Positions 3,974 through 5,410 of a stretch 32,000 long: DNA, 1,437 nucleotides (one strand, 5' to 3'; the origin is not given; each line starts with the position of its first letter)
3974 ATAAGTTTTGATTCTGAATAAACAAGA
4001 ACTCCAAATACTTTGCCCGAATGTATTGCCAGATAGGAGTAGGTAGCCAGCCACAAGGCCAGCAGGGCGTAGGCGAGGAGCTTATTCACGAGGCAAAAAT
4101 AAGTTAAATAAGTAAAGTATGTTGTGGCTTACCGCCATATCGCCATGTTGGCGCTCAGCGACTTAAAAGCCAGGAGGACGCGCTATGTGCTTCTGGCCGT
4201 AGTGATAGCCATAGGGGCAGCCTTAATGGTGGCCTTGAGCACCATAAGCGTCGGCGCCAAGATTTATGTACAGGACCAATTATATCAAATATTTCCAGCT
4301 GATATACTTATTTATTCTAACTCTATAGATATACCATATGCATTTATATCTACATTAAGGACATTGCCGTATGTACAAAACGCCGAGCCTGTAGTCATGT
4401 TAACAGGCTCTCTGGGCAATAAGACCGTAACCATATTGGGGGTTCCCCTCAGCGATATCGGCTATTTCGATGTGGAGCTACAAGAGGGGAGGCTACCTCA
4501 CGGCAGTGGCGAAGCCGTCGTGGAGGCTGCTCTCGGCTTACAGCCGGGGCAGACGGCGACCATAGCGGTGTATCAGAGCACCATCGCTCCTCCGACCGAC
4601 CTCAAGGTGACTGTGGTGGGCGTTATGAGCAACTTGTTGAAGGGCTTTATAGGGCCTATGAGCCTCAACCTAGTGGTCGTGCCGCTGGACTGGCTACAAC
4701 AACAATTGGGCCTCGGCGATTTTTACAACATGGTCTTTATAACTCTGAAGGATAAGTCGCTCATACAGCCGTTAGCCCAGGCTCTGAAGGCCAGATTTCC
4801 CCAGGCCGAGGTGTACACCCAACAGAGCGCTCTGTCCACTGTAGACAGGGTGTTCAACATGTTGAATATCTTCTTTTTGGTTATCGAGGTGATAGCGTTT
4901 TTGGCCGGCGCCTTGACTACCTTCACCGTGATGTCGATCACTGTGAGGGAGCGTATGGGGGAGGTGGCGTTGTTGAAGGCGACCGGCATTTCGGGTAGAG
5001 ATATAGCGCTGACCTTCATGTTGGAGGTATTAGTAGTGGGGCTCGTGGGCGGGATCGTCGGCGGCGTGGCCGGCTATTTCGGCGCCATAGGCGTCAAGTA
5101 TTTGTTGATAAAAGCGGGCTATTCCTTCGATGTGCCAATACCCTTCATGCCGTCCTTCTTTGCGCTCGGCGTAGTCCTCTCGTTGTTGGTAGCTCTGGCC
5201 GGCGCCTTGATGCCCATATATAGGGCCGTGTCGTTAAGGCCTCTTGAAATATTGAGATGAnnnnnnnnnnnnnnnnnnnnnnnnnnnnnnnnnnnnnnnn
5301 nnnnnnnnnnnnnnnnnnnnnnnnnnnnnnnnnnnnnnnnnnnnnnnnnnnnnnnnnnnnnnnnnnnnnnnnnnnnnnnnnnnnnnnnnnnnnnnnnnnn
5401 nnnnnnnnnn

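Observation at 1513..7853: Divergent MMPL exporter plus MacB-type ABC pump plus giant helical surface protein: a candidate archaeal envelope mechanotransmission module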

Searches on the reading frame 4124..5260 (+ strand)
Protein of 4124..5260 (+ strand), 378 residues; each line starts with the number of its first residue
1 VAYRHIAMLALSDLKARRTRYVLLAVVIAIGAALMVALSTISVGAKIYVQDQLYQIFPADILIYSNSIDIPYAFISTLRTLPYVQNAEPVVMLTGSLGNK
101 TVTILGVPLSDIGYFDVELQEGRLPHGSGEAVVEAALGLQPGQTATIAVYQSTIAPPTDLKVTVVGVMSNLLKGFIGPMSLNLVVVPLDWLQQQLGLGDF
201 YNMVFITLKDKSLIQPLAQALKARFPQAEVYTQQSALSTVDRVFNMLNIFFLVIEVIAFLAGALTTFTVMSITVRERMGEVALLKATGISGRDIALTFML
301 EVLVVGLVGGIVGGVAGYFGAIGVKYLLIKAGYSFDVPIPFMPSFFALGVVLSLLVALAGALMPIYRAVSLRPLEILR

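Call 3: search_protein_families(library=pfam, proteins=[window:4124-5260:+], max_evalue=0.01)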
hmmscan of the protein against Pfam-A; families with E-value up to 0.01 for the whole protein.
window:4124-5260:+ (378 aa): 2 families
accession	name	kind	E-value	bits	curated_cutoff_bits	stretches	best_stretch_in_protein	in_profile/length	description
PF12704.14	MacB_PCD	-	6.7e-16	59.6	27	1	23-223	3-206/207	MacB-like periplasmic core domain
PF02687.27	FtsX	-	2.3e-14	53.9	25.5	1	256-371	5-118/120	FtsX-like permease C-terminal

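Call 4: search_protein_families(library=ncbifam, proteins=[window:4124-5260:+], max_evalue=0.01)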
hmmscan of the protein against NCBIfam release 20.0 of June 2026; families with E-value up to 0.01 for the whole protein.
window:4124-5260:+ (378 aa): 9 families
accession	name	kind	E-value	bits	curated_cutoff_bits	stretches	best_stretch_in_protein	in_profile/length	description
TIGR02212.1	lolCE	equivalog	5.7e-12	45.3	362.45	1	26-378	29-409/411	lipoprotein-releasing ABC transporter permease subunit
NF007826.0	PRK10535.1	equivalog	4.8e-11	41.6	966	1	160-375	429-643/648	macrolide ABC transporter ATP-binding protein/permease MacB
TIGR03434.1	ADOP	subfamily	2.9e-10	38.9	622.3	1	161-378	592-801/803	ADOP family duplicated permease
NF038346.1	FtsX_actino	exception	1e-08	34.9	250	1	201-365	132-295/308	permease-like cell division protein FtsX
NF008076.0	PRK10814.1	exception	2.8e-08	33.2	473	1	250-378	267-397/399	lipoprotein-releasing ABC transporter permease subunit LolC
NF008357.0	PRK11146.1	exception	2.3e-05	23.4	439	1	133-326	154-347/414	lipoprotein-releasing ABC transporter permease subunit LolE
NF038347.1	FtsX_Gpos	exception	0.00016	21.1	225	1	200-329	120-249/296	permease-like cell division protein FtsX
TIGR02213.1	lolE_release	exception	0.00077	18.4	540.35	1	60-373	64-404/411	lipoprotein-releasing ABC transporter permease subunit LolE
NF041854.1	ABC_perm_YbbP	equivalog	0.00079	17.4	999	1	218-364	654-795/806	putative ABC transporter permease subunit YbbP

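Call 9: find_homologous_proteins(query=window:4124-5260:+, max_evalue=1e-10)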
Query window:4124-5260:+ (378 aa): 73 proteins with E <= 1e-10 among 8000 candidates.
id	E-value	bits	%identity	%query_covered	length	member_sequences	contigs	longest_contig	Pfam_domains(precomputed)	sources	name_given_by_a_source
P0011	1.5e-226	770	100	98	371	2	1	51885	PF02687.28,PF12704.15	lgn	-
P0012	2.7e-220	749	95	100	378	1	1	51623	PF02687.28,PF12704.15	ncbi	ncbi:MAG: FtsX-like permease family protein [Thermoproteus sp.]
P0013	4.2e-216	735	95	98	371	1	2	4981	PF02687.28,PF12704.15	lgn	-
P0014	5.6e-200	682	85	100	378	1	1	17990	PF02687.28,PF12704.15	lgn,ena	-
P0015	1.0e-198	678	83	100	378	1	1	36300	PF02687.28,PF12704.15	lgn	-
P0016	2.1e-198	677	84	100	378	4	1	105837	PF02687.28,PF12704.15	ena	-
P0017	8.4e-198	675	83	100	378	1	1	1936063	PF02687.28,PF12704.15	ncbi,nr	ncbi:ABC transporter permease [Thermoproteus uzoniensis]|nr:ABC transporter permease [Thermoproteus 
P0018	3.4e-196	670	82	100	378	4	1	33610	PF02687.28,PF12704.15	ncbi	ncbi:MAG: ABC transporter permease [Thermoproteus sp.]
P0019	3.1e-194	663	82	100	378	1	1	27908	PF02687.28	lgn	-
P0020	4.2e-194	663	82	99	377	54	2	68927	PF02687.28,PF12704.15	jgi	jgi:ABC-type transport system, involved in lipoprotein release, permease component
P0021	2.5e-192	657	81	99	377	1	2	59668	PF02687.28,PF12704.15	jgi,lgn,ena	-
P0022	1.3e-184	632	78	100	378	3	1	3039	PF02687.28,PF12704.15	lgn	-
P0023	3.0e-184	631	80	98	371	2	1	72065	PF02687.28,PF12704.15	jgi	jgi:putative ABC transport system permease protein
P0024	4.2e-181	620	76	100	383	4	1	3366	PF02687.28,PF12704.15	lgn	-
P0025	6.0e-111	389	79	59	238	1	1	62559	PF12704.15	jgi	jgi:putative ABC transport system permease protein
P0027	4.8e-108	380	49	99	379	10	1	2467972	PF02687.28,PF12704.15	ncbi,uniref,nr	ncbi:ABC transporter permease [Pyrobaculum ferrireducens]|uniref:ABC transporter n=1 Tax=Pyrobaculum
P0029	1.5e-106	375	50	99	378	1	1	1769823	PF02687.28,PF12704.15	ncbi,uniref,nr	ncbi:ABC transporter permease [Pyrobaculum neutrophilum]|uniref:ABC3 transporter permease protein do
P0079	5.5e-97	344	46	100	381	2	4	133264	PF02687.28,PF12704.15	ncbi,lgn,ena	-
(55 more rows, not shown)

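Call 10: find_encoding_contigs(protein=P0027, flank=8000, max_places=2)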
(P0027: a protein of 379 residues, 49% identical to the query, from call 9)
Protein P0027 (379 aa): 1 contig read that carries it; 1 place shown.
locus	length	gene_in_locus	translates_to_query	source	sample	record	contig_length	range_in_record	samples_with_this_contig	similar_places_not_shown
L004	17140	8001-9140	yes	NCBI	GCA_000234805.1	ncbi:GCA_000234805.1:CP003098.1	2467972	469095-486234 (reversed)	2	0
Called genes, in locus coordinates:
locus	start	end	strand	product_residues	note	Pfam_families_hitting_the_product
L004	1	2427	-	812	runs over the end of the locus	PF00133:tRNA-synt_1, PF09334:tRNA-synt_1g, PF08264:Anticodon_1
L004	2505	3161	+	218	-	PF01842:ACT, PF13291:ACT_4 (weak)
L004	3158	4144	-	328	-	PF01171:ATP_bind_3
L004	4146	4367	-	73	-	-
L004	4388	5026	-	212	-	PF00702:Hydrolase, PF13419:HAD_2, PF13242:Hydrolase_like (weak)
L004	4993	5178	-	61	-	-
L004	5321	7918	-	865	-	PF03176:MMPL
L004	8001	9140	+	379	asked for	PF12704:MacB_PCD, PF02687:FtsX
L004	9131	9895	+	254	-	PF00005:ABC_tran, PF02463:SMC_N (faint), PF13191:AAA_16 (faint), PF13304:AAA_21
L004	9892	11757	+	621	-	PF28019:HmpF (faint)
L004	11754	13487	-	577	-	PF23545:Zn_ribbon_HMPTM, PF04055:Radical_SAM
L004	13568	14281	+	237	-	PF01978:TrmB, PF01022:HTH_5 (weak), PF12840:HTH_20 (weak), PF13412:HTH_24, PF21476:PF0610-like_N (weak)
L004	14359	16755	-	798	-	PF02463:SMC_N, PF13175:AAA_15 (weak), PF13476:AAA_23, PF13304:AAA_21 (weak)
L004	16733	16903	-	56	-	-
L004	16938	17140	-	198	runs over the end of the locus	-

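Call 11: find_encoding_contigs(protein=P0029, flank=8000, max_places=2)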
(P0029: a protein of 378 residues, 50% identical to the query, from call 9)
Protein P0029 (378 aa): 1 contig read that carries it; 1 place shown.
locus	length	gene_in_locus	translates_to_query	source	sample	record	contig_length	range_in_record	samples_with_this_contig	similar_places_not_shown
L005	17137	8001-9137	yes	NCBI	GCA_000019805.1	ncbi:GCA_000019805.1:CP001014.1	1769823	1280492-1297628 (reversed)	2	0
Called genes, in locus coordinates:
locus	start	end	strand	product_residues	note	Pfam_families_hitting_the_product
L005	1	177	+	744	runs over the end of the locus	PF00270:DEAD, PF04851:ResIII (weak), PF00271:Helicase_C, PF09369:MZB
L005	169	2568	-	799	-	PF00133:tRNA-synt_1, PF09334:tRNA-synt_1g, PF08264:Anticodon_1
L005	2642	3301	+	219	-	PF01842:ACT, PF13291:ACT_4 (weak)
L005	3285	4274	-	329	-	PF01171:ATP_bind_3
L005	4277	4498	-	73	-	-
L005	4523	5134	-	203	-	PF00702:Hydrolase, PF12710:HAD (weak), PF13419:HAD_2 (weak), PF13242:Hydrolase_like (faint)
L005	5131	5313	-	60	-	-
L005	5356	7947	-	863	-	PF03176:MMPL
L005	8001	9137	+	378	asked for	PF12704:MacB_PCD, PF02687:FtsX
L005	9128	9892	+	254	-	PF02463:SMC_N (faint), PF00005:ABC_tran, PF13191:AAA_16 (faint), PF13304:AAA_21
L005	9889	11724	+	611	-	PF28019:HmpF (faint)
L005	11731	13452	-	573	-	PF23545:Zn_ribbon_HMPTM, PF04055:Radical_SAM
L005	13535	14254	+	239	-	PF01978:TrmB, PF21476:PF0610-like_N (weak), PF13412:HTH_24 (weak), PF01022:HTH_5 (weak), PF12840:HTH_20 (weak), PF09339:HTH_IclR (faint)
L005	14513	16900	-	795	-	PF02463:SMC_N, PF13175:AAA_15 (weak), PF13476:AAA_23, PF04108:ATG17_like (faint), PF10046:BLOC1_2 (faint), PF13166:AAA_13 (weak), PF13304:AAA_21 (weak)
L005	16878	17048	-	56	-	-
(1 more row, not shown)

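Call 12: find_encoding_contigs(protein=P0079, flank=8000, max_places=2)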
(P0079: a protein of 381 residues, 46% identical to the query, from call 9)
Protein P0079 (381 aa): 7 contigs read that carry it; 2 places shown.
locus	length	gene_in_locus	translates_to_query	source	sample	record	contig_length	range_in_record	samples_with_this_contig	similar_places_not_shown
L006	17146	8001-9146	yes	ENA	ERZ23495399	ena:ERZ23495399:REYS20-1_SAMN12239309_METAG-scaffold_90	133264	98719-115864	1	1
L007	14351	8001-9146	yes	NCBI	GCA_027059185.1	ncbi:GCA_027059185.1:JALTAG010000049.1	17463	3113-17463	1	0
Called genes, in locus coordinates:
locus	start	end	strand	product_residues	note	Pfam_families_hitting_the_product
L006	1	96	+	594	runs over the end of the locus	PF13522:GATase_6 (faint), PF13537:GATase_7 (weak), PF01493:GXGXG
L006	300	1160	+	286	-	PF00456:Transketolase_N, PF13292:DXP_synthase_N, PF02775:TPP_enzyme_C (faint)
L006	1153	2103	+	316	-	PF02779:Transket_pyr, PF02780:Transketolase_C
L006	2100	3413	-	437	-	PF00180:Iso_dh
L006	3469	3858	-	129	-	-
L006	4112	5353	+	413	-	PF06745:ATPase, PF13401:AAA_22 (weak)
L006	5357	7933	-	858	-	PF03176:MMPL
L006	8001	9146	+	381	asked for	PF12704:MacB_PCD, PF02687:FtsX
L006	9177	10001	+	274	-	PF00005:ABC_tran, PF13304:AAA_21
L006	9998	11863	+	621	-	-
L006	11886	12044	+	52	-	-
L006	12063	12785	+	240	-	PF00899:ThiF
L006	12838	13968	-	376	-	PF05626:DUF790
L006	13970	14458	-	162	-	PF13404:HTH_AsnC-type, PF13412:HTH_24, PF01037:AsnC_trans_reg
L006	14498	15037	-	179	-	PF00149:Metallophos (faint), PF12850:Metallophos_2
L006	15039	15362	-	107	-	PF03551:PadR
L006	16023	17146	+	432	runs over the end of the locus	-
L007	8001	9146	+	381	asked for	PF12704:MacB_PCD, PF02687:FtsX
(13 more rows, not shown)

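Call 22: search_solved_structures(query=window:4124-5260:+, max_evalue=0.01)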
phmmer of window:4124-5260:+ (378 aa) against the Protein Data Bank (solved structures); distinct sequences matched with E-value up to 0.01: 9.
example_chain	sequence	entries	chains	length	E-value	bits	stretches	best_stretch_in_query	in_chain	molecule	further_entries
5gko_A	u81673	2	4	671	2.3e-09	40.6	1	59-375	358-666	Macrolide export ATP-binding/permease protein MacB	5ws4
7arh_C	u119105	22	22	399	5.9e-09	39.2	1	248-378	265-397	Lipoprotein-releasing ABC transporter permease subunit LolC | Lipo-releasing system transmembrane protein lolC | Lipoprotein-releasing system transmembrane prot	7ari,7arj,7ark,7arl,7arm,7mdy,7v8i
5nik_J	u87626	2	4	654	1.6e-08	37.8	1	213-375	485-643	Macrolide export ATP-binding/permease protein MacB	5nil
5lil_A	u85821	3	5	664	1.7e-08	37.7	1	72-376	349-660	Macrolide export ATP-binding/permease protein MacB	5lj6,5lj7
7mdx_A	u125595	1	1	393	4.3e-08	36.4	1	248-375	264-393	Lipoprotein-releasing system transmembrane protein LolC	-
5xu1_M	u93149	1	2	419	7.1e-07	32.4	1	230-378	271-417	ABC transporter permeae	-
9o9x_C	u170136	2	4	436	9.5e-07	32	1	239-327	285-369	ABC transporter permease YtrF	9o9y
9w35_A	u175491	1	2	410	0.0066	19.3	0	231-378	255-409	LolF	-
9w37_A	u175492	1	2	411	0.0067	19.3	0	231-378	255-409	LolF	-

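Call 39: find_related_loci(query=A3, collection=genome_contigs, flank=7000)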
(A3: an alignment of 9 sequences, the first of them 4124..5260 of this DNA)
Query A3 (378 aa) in genome_contigs; peptide patterns used: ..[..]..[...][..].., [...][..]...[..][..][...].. (x = any residue, [..] = any of these).
52 stretches matched a pattern; 21 encode a relative of the query (tblastn E <= 1e-3); 21 distinct loci.
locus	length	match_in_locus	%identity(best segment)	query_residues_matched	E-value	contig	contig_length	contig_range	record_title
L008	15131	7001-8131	95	2-378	0e+0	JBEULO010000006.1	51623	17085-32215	MAG: Thermoproteus sp. isolate KC_019 contig6, whole genome shotgun sequence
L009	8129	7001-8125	80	4-378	0e+0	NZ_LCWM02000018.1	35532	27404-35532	Thermoproteus sp. CP80 NODE_67_length_35532_cov_167.273_ID_1683040, whole genome shotgun sequence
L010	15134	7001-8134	82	1-378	0e+0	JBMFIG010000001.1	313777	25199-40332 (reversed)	MAG: Thermoproteus sp. isolate KM4324-17 NODE_1_length_313777_cov_15.550454, whole genome shotgun sequence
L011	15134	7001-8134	84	1-378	0e+0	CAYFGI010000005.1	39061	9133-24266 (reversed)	MAG TPA_asm: uncultured Thermoproteaceae archaeon isolate DRP004690_co1_28 genome assembly, contig: NODE_42_length_39061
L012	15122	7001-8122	80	5-378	0e+0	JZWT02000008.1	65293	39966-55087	MAG: Thermoproteus sp. AZ2 NODE_22_length_65293_cov_8.011584, whole genome shotgun sequence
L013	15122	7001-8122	49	5-378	4e-113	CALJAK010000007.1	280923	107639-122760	MAG: uncultured Thermoproteales archaeon isolate S1_Bin_MAXBIN__103_1 genome assembly, contig: c_000002042663, whole gen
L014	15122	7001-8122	49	4-378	5e-109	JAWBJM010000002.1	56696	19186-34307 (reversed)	MAG: Pyrobaculum sp. isolate GMQS_201907_bins_3 GMQS_201907_bins_3_scaffold_2, whole genome shotgun sequence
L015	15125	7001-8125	49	4-378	4e-109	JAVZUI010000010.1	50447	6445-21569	MAG: Pyrobaculum sp. isolate DRTY-8_201808_bins_12 DRTY-8_201808_bins_12_scaffold_10, whole genome shotgun sequence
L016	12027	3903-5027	48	4-378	1e-108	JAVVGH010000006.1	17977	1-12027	MAG: Pyrobaculum sp. isolate PSS.bin.21 NODE_418_length_17977_cov_100.599821, whole genome shotgun sequence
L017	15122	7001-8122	49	5-378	3e-105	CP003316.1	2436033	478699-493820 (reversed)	Pyrobaculum oguniense TE7, complete genome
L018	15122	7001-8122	49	5-378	2e-105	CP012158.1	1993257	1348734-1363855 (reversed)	Pyrobaculum sp. WP30, complete genome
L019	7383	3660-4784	49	4-378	4e-105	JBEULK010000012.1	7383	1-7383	MAG: Pyrobaculum sp. isolate KC_015 contig12, whole genome shotgun sequence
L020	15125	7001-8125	48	4-378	4e-103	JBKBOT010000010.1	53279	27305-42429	MAG: Pyrobaculum sp. isolate 21I_056.bin.4 NODE_10_length_53279_cov_12.208654, whole genome shotgun sequence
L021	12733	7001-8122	47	4-377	4e-101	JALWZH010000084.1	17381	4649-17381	MAG: Thermoproteales archaeon isolate T2_metabat1_scaf2bin.089 T2_NODE_3128_length_17381_cov_3.127854, whole genome shot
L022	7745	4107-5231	50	4-378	3e-101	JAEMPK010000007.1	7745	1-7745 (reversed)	MAG: Pyrobaculum sp. isolate 2016_B02_str_C_12 c_000000000495, whole genome shotgun sequence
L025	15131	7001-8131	46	1-377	7e-97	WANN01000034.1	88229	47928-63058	MAG: Thermoproteaceae archaeon isolate S141_100_esom k151_52972, whole genome shotgun sequence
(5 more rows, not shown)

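Call 61: predict_structure(alignment_id=A5)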
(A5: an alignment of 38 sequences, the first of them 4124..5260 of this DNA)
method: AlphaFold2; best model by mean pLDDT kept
length: 378 residues; sequences in the alignment: 38
mean_pLDDT: 81.8   pTM: 0.62
mean pLDDT of the five models: 81.8, 80.8, 79.5, 78.2, 76.8
residues with pLDDT >= 90: 64; 70-90: 269; 50-70: 38; < 50: 7
segments of 3 or more residues with pLDDT < 50: 176-179
pLDDT, mean of each block of 10 residues (from residue 1): 65 72 90 92 84 70 82 85 84 84 80 60 82 84 86 76 83 49 83 84 85 84 81 78 86 91 92 85 82 86 91 92 86 74 88 92 88 72
secondary structure, 60 per line:
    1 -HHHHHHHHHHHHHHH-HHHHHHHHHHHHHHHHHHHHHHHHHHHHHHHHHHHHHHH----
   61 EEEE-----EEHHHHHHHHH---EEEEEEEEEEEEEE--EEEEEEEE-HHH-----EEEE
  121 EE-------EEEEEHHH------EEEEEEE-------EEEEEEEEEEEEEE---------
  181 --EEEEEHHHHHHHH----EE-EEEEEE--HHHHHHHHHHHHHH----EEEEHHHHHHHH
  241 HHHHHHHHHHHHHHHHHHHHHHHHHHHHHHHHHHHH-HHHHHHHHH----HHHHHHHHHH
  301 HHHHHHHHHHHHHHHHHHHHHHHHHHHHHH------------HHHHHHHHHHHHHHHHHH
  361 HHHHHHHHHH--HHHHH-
elements in order: H2-16 H18-56 E61-64 H72-80 E84-97 E100-107 E117-122 E130-134 E144-150 E158-171 E183-187 H188-195 E203-208 H211-224 E229-232 H233-276 H278-286 H291-330 H343-370 H373-377

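Call 64: fold_search(model_id=the predicted structure, library=pdb)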
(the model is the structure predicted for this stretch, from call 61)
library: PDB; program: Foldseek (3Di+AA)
matches with E <= 10: 290; with E <= 0.001: 70
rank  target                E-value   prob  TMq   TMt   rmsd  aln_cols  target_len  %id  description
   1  5gko_A                6.9e-21  1.00  0.56  0.35   8.4       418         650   18  Crystal structure of tripartite-type ABC transporter, MacB from Acinetobacter baumannii (released 2017-11-15)
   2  9rlc_E                6.7e-20  1.00  0.72  0.67   5.5       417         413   15  LolCDE complex with Lpp lipoprotein (released 2026-01-21)
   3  9rld_E                1.2e-19  1.00  0.70  0.65   5.5       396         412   16  LolCDE complex with Lpp lipoprotein (released 2026-01-21)
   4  5nik_J                1.5e-19  1.00  0.63  0.41   7.1       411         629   18  Structure of the MacAB-TolC ABC-type tripartite multidrug efflux pump (released 2017-05-24)
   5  9xro_E                8.1e-19  1.00  0.55  0.55   7.7       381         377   16  LolCDE in complex with SMT-738_3 (released 2026-03-18)
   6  9rld_C                1.1e-18  1.00  0.53  0.51   7.9       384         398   18  LolCDE complex with Lpp lipoprotein (released 2026-01-21)
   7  5lil_A                1.1e-18  1.00  0.55  0.37   8.4       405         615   17  Structure of Aggregatibacter actinomycetemcomitans MacB bound to ATPyS (P21) (released 2017-11-15)
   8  5lil_B                3.9e-18  1.00  0.56  0.38   8.0       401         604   17  Structure of Aggregatibacter actinomycetemcomitans MacB bound to ATPyS (P21) (released 2017-11-15)
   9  5lj7_B                1.4e-17  1.00  0.55  0.38   7.8       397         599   17  Structure of Aggregatibacter actinomycetemcomitans MacB bound to ATP (P21) (released 2017-11-15)
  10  9rli_E                2.2e-17  1.00  0.66  0.64   5.8       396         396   16  LolCDEdelta(235-252) complex with Pal lipoprotein (released 2026-01-21)
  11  7arh_E                3.1e-17  1.00  0.66  0.62   5.8       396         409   16  LolCDE in complex with lipoprotein (released 2021-04-07)
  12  5xu1_M                3.3e-17  1.00  0.66  0.64   5.8       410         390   18  Structure of a non-canonical ABC transporter from Streptococcus pneumoniae R6 (released 2018-01-24)
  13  9o9x_C                4.4e-17  1.00  0.56  0.49   8.8       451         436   19  ytrEF nucleotide-free conformation (released 2025-10-15)
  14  5lj6                  9.4e-17  1.00  0.55  0.38   8.3       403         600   17  Structure of Aggregatibacter actinomycetemcomitans MacB bound to ATPyS (P6522) (released 2017-11-15)
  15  7mdx_A                2.1e-16  1.00  0.58  0.56   7.5       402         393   17  LolCDE nucleotide-free (released 2021-08-11)
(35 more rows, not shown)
